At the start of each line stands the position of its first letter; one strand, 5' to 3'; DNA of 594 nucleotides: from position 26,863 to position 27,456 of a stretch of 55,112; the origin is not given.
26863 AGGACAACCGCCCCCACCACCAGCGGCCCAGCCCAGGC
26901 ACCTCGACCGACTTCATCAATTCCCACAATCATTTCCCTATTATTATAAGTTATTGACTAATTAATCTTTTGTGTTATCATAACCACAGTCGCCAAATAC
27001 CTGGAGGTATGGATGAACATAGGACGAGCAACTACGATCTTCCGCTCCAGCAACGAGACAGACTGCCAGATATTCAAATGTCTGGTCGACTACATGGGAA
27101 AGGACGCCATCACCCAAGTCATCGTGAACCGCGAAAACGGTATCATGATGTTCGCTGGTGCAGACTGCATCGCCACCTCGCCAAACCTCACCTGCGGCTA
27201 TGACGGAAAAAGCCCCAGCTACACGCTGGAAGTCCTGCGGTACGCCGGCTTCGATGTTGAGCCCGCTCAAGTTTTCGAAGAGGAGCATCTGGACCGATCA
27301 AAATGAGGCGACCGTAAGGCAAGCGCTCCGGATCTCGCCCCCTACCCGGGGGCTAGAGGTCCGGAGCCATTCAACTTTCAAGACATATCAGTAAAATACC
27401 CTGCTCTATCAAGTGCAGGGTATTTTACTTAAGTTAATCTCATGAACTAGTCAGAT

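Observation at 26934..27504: Self-contained GC-elevated cassette (promoter, 97-aa Cys4 orphan ORF, large hairpin, bidirectional terminator) splitting the rplS-rnhB linkage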

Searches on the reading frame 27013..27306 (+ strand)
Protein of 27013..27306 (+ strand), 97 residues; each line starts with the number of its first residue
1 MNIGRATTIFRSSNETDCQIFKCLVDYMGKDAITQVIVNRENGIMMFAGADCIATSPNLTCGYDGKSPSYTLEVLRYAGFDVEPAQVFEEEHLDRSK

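Call 4: search_protein_families(library=pfam, proteins=[window:27013-27306:+], max_evalue=1)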
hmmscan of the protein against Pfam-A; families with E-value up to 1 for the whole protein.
window:27013-27306:+ (97 aa): 0 families

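Call 7: find_homologous_proteins(query=window:27013-27303:+, max_evalue=0.01)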
Query window:27013-27303:+ (97 aa): 1 proteins with E <= 0.01 among 1 candidates.
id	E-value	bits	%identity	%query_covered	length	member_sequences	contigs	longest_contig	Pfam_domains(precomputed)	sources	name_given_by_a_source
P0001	2.1e-59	215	100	100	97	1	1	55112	-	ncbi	-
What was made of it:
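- Only a self-hit was found among 5.8 billion clusters (call 7).
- Tried and rejected: The word-indexed search of 5.8 billion clusters returned only the query itself (call 7).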

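Call 8: search_protein_families(library=phrogs, proteins=[window:27013-27303:+], max_evalue=1)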
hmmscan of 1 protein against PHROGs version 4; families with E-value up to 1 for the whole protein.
window:27013-27303:+ (97 aa): 1 family
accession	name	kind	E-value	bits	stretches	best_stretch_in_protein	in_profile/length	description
phrog_19231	-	unknown function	0.045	15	1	57-93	59-95/99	-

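Call 9: search_protein_families(library=ncbifam, proteins=[window:27013-27303:+], max_evalue=1)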
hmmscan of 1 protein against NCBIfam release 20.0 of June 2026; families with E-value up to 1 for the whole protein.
window:27013-27303:+ (97 aa): 0 families

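Call 10: search_protein_families(library=padloc, proteins=[window:27013-27303:+], max_evalue=1)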
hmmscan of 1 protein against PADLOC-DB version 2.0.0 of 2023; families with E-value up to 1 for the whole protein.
window:27013-27303:+ (97 aa): 0 families

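Call 20: search_protein_representatives(protein=window:27013-27303:+)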
Query: 97 residues. Proteins with E-value up to 0.001 (for the whole library): 3; up to 1e-10: 1; up to 1e-30: 1. The best 3 are listed.
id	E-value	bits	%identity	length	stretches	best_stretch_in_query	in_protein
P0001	6.5e-60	215.0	100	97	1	1-97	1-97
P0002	3.0e-07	46.4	28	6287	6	25-76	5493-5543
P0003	4.7e-04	36.2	35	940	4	26-67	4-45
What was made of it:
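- On Repeat domain of giant Firmicutes-type adhesins (P0002, P0003): phmmer E=3e-7 and 5e-4 came from 6 and 4 summed stretches (call 20).
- The exhaustive phmmer search did not recover these proteins (call 20). There are no homologues by standard searches (calls 7, 20).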

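Call 26: predict_structure(protein=window:27013-27303:+)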
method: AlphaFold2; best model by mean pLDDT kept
length: 97 residues; sequences in the alignment: 1
mean_pLDDT: 40.8   pTM: 0.30
mean pLDDT of the five models: 40.8, 38.5, 38.5, 34.7, 34.6
residues with pLDDT >= 90: 0; 70-90: 0; 50-70: 16; < 50: 81
segments of 3 or more residues with pLDDT < 50: 1-20, 38-44, 48-97
pLDDT, mean of each block of 10 residues (from residue 1): 27 43 52 49 45 34 35 45 39 38
secondary structure, 60 per line:
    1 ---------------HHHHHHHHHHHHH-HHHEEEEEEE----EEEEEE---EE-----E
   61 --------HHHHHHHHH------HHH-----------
elements in order: H16-28 E33-39 E44-49 H69-77
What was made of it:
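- The single-sequence structure model is uninformative (pLDDT 41, call 26). The structure model has low confidence (call 26).
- Tried and rejected: The single-sequence AlphaFold2 model has pLDDT 41, so I ran no fold search on it (call 26).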

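Call 27: search_protein_families(library=pfam, proteins=[P0003], max_evalue=0.01)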
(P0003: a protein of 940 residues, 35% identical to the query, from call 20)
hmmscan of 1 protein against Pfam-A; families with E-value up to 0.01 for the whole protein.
P0003 (940 aa): 5 families
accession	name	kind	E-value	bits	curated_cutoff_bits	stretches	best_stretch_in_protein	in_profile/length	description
PF00395.25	SLH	-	6.2e-26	90.6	20.8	2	770-812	2-44/44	S-layer homology domain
PF09479.16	Flg_new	-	2.4e-13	50.4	27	1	646-708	1-64/65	Listeria-Bacteroides repeat domain (List_Bact_rpt)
PF00028.23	Cadherin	-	1.8e-06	28.7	28.8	0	427-469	29-76/93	Cadherin domain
PF22607.2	FAD_binding-like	-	0.0039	17.6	27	0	425-484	24-83/130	FAD binding domain-like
PF25099.1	GOLD_PATL1_C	-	0.0064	16.7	34.5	0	507-551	38-81/85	Patellin-1-like, C-terminal GOLD domain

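Call 32: search_dna_similar(query=window:27013-27303:+, collection=phages, mode=protein, max_evalue=1)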
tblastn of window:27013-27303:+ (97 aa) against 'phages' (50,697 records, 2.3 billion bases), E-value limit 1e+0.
No match.

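Call 33: search_dna_similar(query=window:27013-27303:+, collection=plasmids, mode=protein, max_evalue=1)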
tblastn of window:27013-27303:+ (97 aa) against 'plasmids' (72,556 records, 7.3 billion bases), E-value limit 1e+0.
Records with a match: 1; places in all: 1; records where one place covers at least 80% of the query: 1.
Best place of each record, by identity: <60% 1.
By first word of the organism name: Shinella 1.
By predicted mobility (MOB-suite, as given by PLSDB): non-mobilizable 1.
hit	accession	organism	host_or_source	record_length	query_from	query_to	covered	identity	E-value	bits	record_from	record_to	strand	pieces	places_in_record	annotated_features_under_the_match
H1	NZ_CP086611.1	Shinella zoogloeoides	-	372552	16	97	85%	28.9%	4e-1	36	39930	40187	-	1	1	MauE/DoxX family redox-associated membrane protein | MerR family DNA-binding protein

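Call 36: find_encoding_contigs(protein=P0001, flank=1500, max_places=5)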
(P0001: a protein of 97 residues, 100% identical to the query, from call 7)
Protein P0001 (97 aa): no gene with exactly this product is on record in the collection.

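Call 37: search_solved_structures(query=window:27013-27303:+, max_evalue=10, show_alignments=2)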
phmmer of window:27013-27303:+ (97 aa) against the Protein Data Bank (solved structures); distinct sequences matched with E-value up to 10: 8.
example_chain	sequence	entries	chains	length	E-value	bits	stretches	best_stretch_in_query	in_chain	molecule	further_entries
7olc_LD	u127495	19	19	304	0.3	14.4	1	6-50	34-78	60S ribosomal protein l5-like protein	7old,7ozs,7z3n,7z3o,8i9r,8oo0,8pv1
8f4b_A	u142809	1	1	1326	0.6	13.4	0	42-83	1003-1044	Multidrug resistance-associated protein 1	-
5uj9_A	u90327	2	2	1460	0.77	13.1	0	42-83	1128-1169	bovine multidrug resistance protein 1 (MRP1),Multidrug resistance-associated protein 1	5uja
9j9f_A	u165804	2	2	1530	0.84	12.9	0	42-83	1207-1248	Multidrug resistance-associated protein 1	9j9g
6uy0_A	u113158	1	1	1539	0.85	12.9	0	42-83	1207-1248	Multidrug resistance-associated protein 1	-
9lg6_A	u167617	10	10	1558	0.88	12.9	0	42-83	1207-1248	Multidrug resistance-associated protein 1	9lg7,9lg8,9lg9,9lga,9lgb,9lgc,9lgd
6bhu_A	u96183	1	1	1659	1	12.7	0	42-83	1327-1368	Multidrug resistance-associated protein 1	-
2dfa_A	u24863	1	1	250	1.7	12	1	54-78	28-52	Hypothetical UPF0271 protein TTHB195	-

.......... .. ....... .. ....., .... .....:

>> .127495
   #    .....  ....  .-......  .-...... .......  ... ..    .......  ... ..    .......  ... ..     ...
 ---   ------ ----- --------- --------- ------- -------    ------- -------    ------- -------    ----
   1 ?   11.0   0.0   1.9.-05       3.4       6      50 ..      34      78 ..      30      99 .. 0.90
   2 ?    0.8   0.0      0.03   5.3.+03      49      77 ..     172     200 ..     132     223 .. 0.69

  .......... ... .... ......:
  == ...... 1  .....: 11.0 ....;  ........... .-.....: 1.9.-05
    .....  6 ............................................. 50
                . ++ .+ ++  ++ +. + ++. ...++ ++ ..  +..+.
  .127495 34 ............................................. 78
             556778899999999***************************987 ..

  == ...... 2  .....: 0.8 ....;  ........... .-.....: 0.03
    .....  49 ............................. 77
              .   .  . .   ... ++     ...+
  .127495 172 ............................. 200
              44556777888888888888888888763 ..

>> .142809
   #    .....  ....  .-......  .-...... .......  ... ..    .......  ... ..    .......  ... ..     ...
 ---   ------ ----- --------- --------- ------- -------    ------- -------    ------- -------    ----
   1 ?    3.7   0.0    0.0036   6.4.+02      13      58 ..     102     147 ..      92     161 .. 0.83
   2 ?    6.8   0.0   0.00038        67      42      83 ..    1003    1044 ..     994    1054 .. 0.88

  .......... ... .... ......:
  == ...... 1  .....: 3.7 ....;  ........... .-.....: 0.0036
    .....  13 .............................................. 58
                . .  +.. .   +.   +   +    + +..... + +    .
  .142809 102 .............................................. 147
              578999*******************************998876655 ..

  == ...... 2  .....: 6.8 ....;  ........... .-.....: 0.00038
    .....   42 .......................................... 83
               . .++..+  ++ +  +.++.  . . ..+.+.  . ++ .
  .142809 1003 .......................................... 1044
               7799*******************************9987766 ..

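Call 38: list_cluster_members(proteins=[P0001, P0004])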
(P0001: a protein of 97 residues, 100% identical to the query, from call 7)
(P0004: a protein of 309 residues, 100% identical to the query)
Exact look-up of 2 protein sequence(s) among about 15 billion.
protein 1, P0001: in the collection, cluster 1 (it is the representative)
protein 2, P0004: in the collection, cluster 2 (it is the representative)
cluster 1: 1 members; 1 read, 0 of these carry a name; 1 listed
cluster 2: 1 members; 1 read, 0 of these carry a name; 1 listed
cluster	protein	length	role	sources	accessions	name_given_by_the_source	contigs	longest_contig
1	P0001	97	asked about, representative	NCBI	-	-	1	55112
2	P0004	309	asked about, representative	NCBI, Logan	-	-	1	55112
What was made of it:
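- ORF97 is recorded only from NCBI, whereas the neighbouring RnhB is also recorded from Logan (call 38).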

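Call 46: find_related_loci(query=window:27013-27303:+, collection=viral_contigs, flank=3000)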
Query window:27013-27303:+ (97 aa) in viral_contigs; peptide patterns used: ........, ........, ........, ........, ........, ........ (x = any residue, [..] = any of these).
25 stretches matched a pattern, but none encodes a relative of the query by tblastn (E <= 1e-3).

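Call 47: find_related_loci(query=window:27013-27303:+, collection=metagenome_contigs, flank=3000)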
Query window:27013-27303:+ (97 aa) in metagenome_contigs; peptide patterns used: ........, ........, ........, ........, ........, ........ (x = any residue, [..] = any of these).
167 stretches matched a pattern, but none encodes a relative of the query by tblastn (E <= 1e-3).

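Call 54: search_protein_families(library=pfam, proteins=[window:27013-27303:+], max_evalue=10)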
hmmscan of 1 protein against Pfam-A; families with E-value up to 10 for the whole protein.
window:27013-27303:+ (97 aa): 0 families

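Call 55: search_dna_similar(query=window:27013-27303:+, collection=phages, mode=protein, max_evalue=10, max_rows=20)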
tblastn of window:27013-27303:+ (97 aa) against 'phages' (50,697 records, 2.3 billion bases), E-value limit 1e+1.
Records with a match: 3; places in all: 3; records where one place covers at least 80% of the query: 0.
Best place of each record, by identity: <60% 3.
By first word of the organism name: Burkholderia 2; Lactobacillus 1.
By host as written in the record: Burkholderia cepacia LMG 18821 2; Lactobacillus brevis 1.
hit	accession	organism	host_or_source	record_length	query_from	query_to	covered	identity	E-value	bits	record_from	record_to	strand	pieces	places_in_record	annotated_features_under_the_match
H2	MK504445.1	Lactobacillus phage ATCCB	Lactobacillus brevis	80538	19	47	30%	44.8%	9e+0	30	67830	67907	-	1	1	transposase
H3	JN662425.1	Burkholderia phage DC1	Burkholderia cepacia LMG 18821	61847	65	87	24%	52.2%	5e+0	31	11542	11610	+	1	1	hypothetical protein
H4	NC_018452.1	Burkholderia phage DC1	Burkholderia cepacia LMG 18821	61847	65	87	24%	52.2%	5e+0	31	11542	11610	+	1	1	hypothetical protein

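Call 85: search_solved_structures(query=A3, max_evalue=10, show_alignments=3)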
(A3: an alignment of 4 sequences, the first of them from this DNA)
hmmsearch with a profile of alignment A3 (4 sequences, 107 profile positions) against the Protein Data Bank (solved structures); distinct sequences matched with E-value up to 10: 5.
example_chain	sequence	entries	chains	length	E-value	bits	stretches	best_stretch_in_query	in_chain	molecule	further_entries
5yzv_A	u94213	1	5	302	0.16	15.1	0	13-47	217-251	Probable serine/threonine-protein kinase PkwA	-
6c1d_P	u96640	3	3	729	0.37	13.9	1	9-70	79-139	Unconventional myosin-Ib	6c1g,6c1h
5v7x_A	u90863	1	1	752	0.39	13.9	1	9-70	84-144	Unconventional myosin-Ib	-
4l79_A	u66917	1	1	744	0.39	13.9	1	9-70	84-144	Unconventional myosin-Ib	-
9uan_B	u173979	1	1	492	1.1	12.4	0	42-62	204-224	miniGq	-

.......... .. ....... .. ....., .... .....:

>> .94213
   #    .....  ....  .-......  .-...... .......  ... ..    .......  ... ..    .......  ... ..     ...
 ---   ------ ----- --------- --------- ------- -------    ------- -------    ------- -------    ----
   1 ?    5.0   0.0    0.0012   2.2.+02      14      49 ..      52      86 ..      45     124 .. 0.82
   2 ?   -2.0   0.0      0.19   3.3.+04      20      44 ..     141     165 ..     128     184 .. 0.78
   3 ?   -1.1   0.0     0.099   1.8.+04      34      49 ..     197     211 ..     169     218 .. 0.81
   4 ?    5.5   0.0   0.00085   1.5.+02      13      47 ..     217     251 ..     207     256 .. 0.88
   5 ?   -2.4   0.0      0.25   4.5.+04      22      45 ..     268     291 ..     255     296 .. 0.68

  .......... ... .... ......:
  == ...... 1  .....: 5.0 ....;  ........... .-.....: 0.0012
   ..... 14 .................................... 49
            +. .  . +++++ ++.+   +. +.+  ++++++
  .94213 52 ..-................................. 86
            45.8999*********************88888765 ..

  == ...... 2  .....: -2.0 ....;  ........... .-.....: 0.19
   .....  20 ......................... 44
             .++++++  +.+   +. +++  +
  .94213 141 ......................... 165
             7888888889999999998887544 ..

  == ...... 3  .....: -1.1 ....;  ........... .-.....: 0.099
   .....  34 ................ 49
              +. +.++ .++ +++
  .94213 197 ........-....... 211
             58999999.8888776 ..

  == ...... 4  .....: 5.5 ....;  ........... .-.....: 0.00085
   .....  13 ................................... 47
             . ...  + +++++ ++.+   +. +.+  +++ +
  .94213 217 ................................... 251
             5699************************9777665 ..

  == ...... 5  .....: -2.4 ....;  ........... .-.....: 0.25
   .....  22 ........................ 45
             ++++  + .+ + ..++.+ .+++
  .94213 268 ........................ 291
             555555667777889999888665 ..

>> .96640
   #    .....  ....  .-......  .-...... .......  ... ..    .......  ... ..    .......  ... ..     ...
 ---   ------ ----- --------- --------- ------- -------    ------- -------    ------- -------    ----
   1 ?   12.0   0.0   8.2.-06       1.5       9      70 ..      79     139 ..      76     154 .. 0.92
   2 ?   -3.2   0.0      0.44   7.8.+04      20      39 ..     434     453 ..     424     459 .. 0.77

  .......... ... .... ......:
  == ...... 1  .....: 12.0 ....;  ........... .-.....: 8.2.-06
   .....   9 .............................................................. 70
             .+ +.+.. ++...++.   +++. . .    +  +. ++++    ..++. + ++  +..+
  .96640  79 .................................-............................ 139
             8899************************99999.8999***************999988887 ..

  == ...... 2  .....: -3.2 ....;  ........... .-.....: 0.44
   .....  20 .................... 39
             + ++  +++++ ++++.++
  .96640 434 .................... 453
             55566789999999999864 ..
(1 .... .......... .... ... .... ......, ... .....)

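Call 100: find_related_loci(query=A3, collection=viral_contigs, flank=3000)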
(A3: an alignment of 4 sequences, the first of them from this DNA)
Query A3 (97 aa) in viral_contigs; peptide patterns used: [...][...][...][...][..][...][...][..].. (x = any residue, [..] = any of these).
14 stretches matched a pattern, but none encodes a relative of the query by tblastn (E <= 1e-3).
